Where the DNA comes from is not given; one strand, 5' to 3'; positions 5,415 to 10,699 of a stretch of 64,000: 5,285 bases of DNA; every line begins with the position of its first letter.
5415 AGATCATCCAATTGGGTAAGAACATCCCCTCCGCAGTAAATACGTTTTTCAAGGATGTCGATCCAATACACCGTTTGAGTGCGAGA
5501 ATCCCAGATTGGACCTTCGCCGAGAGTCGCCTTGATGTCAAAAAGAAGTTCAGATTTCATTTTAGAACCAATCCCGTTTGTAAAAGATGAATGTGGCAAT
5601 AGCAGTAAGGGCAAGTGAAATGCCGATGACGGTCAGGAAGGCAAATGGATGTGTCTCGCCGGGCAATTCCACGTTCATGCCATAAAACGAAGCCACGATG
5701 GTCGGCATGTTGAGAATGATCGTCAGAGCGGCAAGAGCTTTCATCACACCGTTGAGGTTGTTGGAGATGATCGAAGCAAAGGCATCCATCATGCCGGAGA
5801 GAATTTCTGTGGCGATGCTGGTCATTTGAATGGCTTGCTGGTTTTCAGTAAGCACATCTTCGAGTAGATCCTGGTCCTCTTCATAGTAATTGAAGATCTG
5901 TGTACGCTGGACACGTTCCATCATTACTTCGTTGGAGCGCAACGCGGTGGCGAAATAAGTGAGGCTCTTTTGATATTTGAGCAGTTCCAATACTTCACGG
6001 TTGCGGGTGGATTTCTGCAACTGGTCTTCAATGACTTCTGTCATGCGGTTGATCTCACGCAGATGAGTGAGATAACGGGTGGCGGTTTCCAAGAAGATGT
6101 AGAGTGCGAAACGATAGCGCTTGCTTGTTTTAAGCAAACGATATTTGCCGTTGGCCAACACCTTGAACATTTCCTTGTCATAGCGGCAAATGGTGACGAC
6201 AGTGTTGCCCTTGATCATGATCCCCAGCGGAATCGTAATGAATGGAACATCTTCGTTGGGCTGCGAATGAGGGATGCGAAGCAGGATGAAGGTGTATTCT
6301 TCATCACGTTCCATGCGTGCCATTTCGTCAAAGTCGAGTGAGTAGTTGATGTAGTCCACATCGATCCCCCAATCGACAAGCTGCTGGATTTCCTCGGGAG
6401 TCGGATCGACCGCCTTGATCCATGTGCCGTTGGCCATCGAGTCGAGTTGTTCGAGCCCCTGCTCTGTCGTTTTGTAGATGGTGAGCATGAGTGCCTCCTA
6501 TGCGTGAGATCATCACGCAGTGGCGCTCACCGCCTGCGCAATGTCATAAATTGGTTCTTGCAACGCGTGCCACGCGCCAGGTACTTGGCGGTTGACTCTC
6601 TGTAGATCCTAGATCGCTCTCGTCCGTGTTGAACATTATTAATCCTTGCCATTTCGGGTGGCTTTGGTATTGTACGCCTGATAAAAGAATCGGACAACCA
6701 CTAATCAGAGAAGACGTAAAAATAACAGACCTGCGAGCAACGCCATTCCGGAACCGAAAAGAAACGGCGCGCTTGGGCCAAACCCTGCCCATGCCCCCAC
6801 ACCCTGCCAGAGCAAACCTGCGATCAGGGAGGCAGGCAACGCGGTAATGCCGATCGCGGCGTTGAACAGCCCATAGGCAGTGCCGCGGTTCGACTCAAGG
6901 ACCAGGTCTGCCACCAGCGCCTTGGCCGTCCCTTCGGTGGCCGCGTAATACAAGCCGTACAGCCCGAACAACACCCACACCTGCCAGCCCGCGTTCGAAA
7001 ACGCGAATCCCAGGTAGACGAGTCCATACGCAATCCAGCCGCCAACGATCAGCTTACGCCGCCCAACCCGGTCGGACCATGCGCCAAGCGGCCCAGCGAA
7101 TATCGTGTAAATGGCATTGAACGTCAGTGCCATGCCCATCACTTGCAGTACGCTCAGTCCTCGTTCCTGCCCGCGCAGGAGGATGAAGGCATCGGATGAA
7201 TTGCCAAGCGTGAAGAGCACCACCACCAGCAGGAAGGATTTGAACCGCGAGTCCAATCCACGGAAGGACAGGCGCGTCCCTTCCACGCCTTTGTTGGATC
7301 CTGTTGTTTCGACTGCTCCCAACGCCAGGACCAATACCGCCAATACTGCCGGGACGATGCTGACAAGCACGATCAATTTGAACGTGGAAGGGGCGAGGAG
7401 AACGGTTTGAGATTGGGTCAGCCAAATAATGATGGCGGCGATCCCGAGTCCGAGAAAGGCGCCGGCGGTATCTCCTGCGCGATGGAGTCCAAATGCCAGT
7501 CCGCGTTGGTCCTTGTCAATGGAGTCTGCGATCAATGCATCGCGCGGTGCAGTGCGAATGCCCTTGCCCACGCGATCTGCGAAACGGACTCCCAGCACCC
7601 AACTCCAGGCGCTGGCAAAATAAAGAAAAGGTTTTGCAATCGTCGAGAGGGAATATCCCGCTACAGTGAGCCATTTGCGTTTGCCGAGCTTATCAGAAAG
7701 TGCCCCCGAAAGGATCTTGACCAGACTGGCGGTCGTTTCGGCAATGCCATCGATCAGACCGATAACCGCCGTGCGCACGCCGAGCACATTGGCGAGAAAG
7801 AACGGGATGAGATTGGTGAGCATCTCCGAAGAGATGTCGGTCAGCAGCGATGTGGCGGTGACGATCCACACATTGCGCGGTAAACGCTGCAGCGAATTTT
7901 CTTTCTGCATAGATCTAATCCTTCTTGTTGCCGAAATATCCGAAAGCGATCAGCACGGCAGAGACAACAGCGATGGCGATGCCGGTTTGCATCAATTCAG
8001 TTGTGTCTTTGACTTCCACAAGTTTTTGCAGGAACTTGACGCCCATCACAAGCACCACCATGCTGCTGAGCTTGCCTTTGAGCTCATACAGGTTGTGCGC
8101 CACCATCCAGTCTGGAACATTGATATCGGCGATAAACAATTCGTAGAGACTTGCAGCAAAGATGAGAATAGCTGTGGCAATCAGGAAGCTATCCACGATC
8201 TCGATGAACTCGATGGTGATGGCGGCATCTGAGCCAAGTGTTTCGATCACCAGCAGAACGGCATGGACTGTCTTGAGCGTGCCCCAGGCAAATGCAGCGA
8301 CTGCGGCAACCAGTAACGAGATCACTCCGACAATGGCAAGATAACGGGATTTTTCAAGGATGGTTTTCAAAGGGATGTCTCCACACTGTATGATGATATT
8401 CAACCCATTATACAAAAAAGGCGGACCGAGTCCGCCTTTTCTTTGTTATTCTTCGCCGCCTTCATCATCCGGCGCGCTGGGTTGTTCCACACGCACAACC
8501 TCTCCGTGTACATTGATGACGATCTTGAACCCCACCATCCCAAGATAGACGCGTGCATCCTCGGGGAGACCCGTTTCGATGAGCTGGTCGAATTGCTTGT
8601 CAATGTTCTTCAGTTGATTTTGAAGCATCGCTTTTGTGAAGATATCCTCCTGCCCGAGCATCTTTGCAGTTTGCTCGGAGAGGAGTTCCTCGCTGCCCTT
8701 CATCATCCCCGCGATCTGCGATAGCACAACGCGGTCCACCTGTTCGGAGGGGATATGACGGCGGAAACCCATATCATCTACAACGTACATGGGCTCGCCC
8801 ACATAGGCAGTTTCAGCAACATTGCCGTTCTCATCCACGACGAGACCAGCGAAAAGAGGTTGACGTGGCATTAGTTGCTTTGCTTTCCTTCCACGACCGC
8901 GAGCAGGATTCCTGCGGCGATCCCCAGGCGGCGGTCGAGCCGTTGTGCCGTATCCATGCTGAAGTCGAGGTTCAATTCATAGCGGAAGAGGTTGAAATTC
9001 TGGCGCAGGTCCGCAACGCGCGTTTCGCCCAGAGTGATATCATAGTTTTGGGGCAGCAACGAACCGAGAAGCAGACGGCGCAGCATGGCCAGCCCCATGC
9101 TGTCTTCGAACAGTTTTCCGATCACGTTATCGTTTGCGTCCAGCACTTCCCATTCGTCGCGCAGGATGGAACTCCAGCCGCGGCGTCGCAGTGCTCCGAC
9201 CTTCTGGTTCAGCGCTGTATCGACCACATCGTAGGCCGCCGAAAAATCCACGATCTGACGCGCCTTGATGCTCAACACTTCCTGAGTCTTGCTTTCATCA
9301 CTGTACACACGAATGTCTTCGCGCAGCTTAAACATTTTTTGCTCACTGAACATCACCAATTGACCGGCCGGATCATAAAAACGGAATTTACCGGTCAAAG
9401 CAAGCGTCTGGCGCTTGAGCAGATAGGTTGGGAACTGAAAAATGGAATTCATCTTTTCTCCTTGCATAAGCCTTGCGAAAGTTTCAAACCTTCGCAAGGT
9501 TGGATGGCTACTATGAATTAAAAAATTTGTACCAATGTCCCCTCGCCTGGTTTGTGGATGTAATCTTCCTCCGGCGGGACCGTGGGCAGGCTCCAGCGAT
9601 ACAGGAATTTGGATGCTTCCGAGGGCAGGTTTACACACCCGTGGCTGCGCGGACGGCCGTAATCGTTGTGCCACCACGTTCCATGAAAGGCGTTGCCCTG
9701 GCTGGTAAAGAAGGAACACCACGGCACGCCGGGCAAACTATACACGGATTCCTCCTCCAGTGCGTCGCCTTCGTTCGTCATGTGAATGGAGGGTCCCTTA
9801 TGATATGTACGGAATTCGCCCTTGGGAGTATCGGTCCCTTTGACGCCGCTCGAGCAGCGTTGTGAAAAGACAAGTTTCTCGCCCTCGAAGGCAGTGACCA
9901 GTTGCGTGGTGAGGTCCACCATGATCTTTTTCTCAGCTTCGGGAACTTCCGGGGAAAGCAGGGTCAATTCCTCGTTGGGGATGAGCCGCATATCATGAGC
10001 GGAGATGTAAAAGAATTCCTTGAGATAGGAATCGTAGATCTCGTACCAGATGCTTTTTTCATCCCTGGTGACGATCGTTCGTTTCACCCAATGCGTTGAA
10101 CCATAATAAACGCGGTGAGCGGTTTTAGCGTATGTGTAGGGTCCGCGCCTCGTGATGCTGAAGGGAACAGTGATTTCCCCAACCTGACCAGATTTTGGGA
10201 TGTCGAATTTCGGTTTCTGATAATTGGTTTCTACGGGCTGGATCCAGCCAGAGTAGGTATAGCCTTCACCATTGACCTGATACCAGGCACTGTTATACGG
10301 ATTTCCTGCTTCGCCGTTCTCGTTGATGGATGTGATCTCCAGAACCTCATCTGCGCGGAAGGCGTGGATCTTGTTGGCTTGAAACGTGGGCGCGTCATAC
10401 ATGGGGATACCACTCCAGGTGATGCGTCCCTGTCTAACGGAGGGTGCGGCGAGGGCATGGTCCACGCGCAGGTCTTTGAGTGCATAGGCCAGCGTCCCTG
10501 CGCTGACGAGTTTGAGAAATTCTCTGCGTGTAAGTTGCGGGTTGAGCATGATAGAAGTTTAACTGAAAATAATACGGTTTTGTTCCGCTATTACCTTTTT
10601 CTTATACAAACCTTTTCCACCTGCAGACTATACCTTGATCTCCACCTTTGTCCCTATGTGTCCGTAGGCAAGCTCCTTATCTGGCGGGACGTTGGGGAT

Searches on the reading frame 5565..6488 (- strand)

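Call 66: search_protein_families(library=pfam, proteins=[window:5565-6488:-], max_evalue=0.00001)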
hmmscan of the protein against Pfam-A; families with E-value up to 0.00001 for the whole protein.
window:5565-6488:- (308 aa): 1 family
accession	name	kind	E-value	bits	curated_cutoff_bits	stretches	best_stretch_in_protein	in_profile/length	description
PF01544.23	CorA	-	3.6e-56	191.1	27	1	22-304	5-292/292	CorA-like Mg2+ transporter protein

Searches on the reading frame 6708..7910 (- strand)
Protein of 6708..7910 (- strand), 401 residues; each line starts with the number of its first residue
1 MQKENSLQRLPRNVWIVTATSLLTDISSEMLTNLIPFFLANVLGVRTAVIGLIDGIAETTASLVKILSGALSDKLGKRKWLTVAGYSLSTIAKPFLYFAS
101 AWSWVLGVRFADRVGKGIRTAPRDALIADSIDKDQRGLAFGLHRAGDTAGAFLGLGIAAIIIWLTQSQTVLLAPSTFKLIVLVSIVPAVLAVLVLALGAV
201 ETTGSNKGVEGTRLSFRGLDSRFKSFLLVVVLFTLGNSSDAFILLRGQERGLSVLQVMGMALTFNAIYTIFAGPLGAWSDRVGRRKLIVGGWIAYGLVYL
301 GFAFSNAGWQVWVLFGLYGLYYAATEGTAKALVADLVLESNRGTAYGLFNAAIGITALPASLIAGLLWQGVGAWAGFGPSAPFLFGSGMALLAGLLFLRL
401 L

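Call 66: search_protein_families(library=pfam, proteins=[window:6708-7910:-], max_evalue=0.00001)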
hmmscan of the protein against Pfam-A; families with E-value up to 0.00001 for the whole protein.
window:6708-7910:- (401 aa): 2 families
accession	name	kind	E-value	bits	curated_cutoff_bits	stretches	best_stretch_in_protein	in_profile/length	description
PF07690.21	MFS_1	-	2.8e-35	122.3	33.4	2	20-253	4-235/347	Major Facilitator Superfamily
PF12832.13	MFS_1_like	-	4.2e-07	29.8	25.2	1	42-373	28-367/373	MFS_1 like family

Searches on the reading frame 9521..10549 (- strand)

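Call 66: search_protein_families(library=pfam, proteins=[window:9521-10549:-], max_evalue=0.00001)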
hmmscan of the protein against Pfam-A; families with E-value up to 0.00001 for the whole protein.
window:9521-10549:- (343 aa): 1 family
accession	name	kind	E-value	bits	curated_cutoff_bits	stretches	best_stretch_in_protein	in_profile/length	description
PF03734.19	YkuD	-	1e-18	68.7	23.4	1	207-322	2-140/146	L,D-transpeptidase catalytic domain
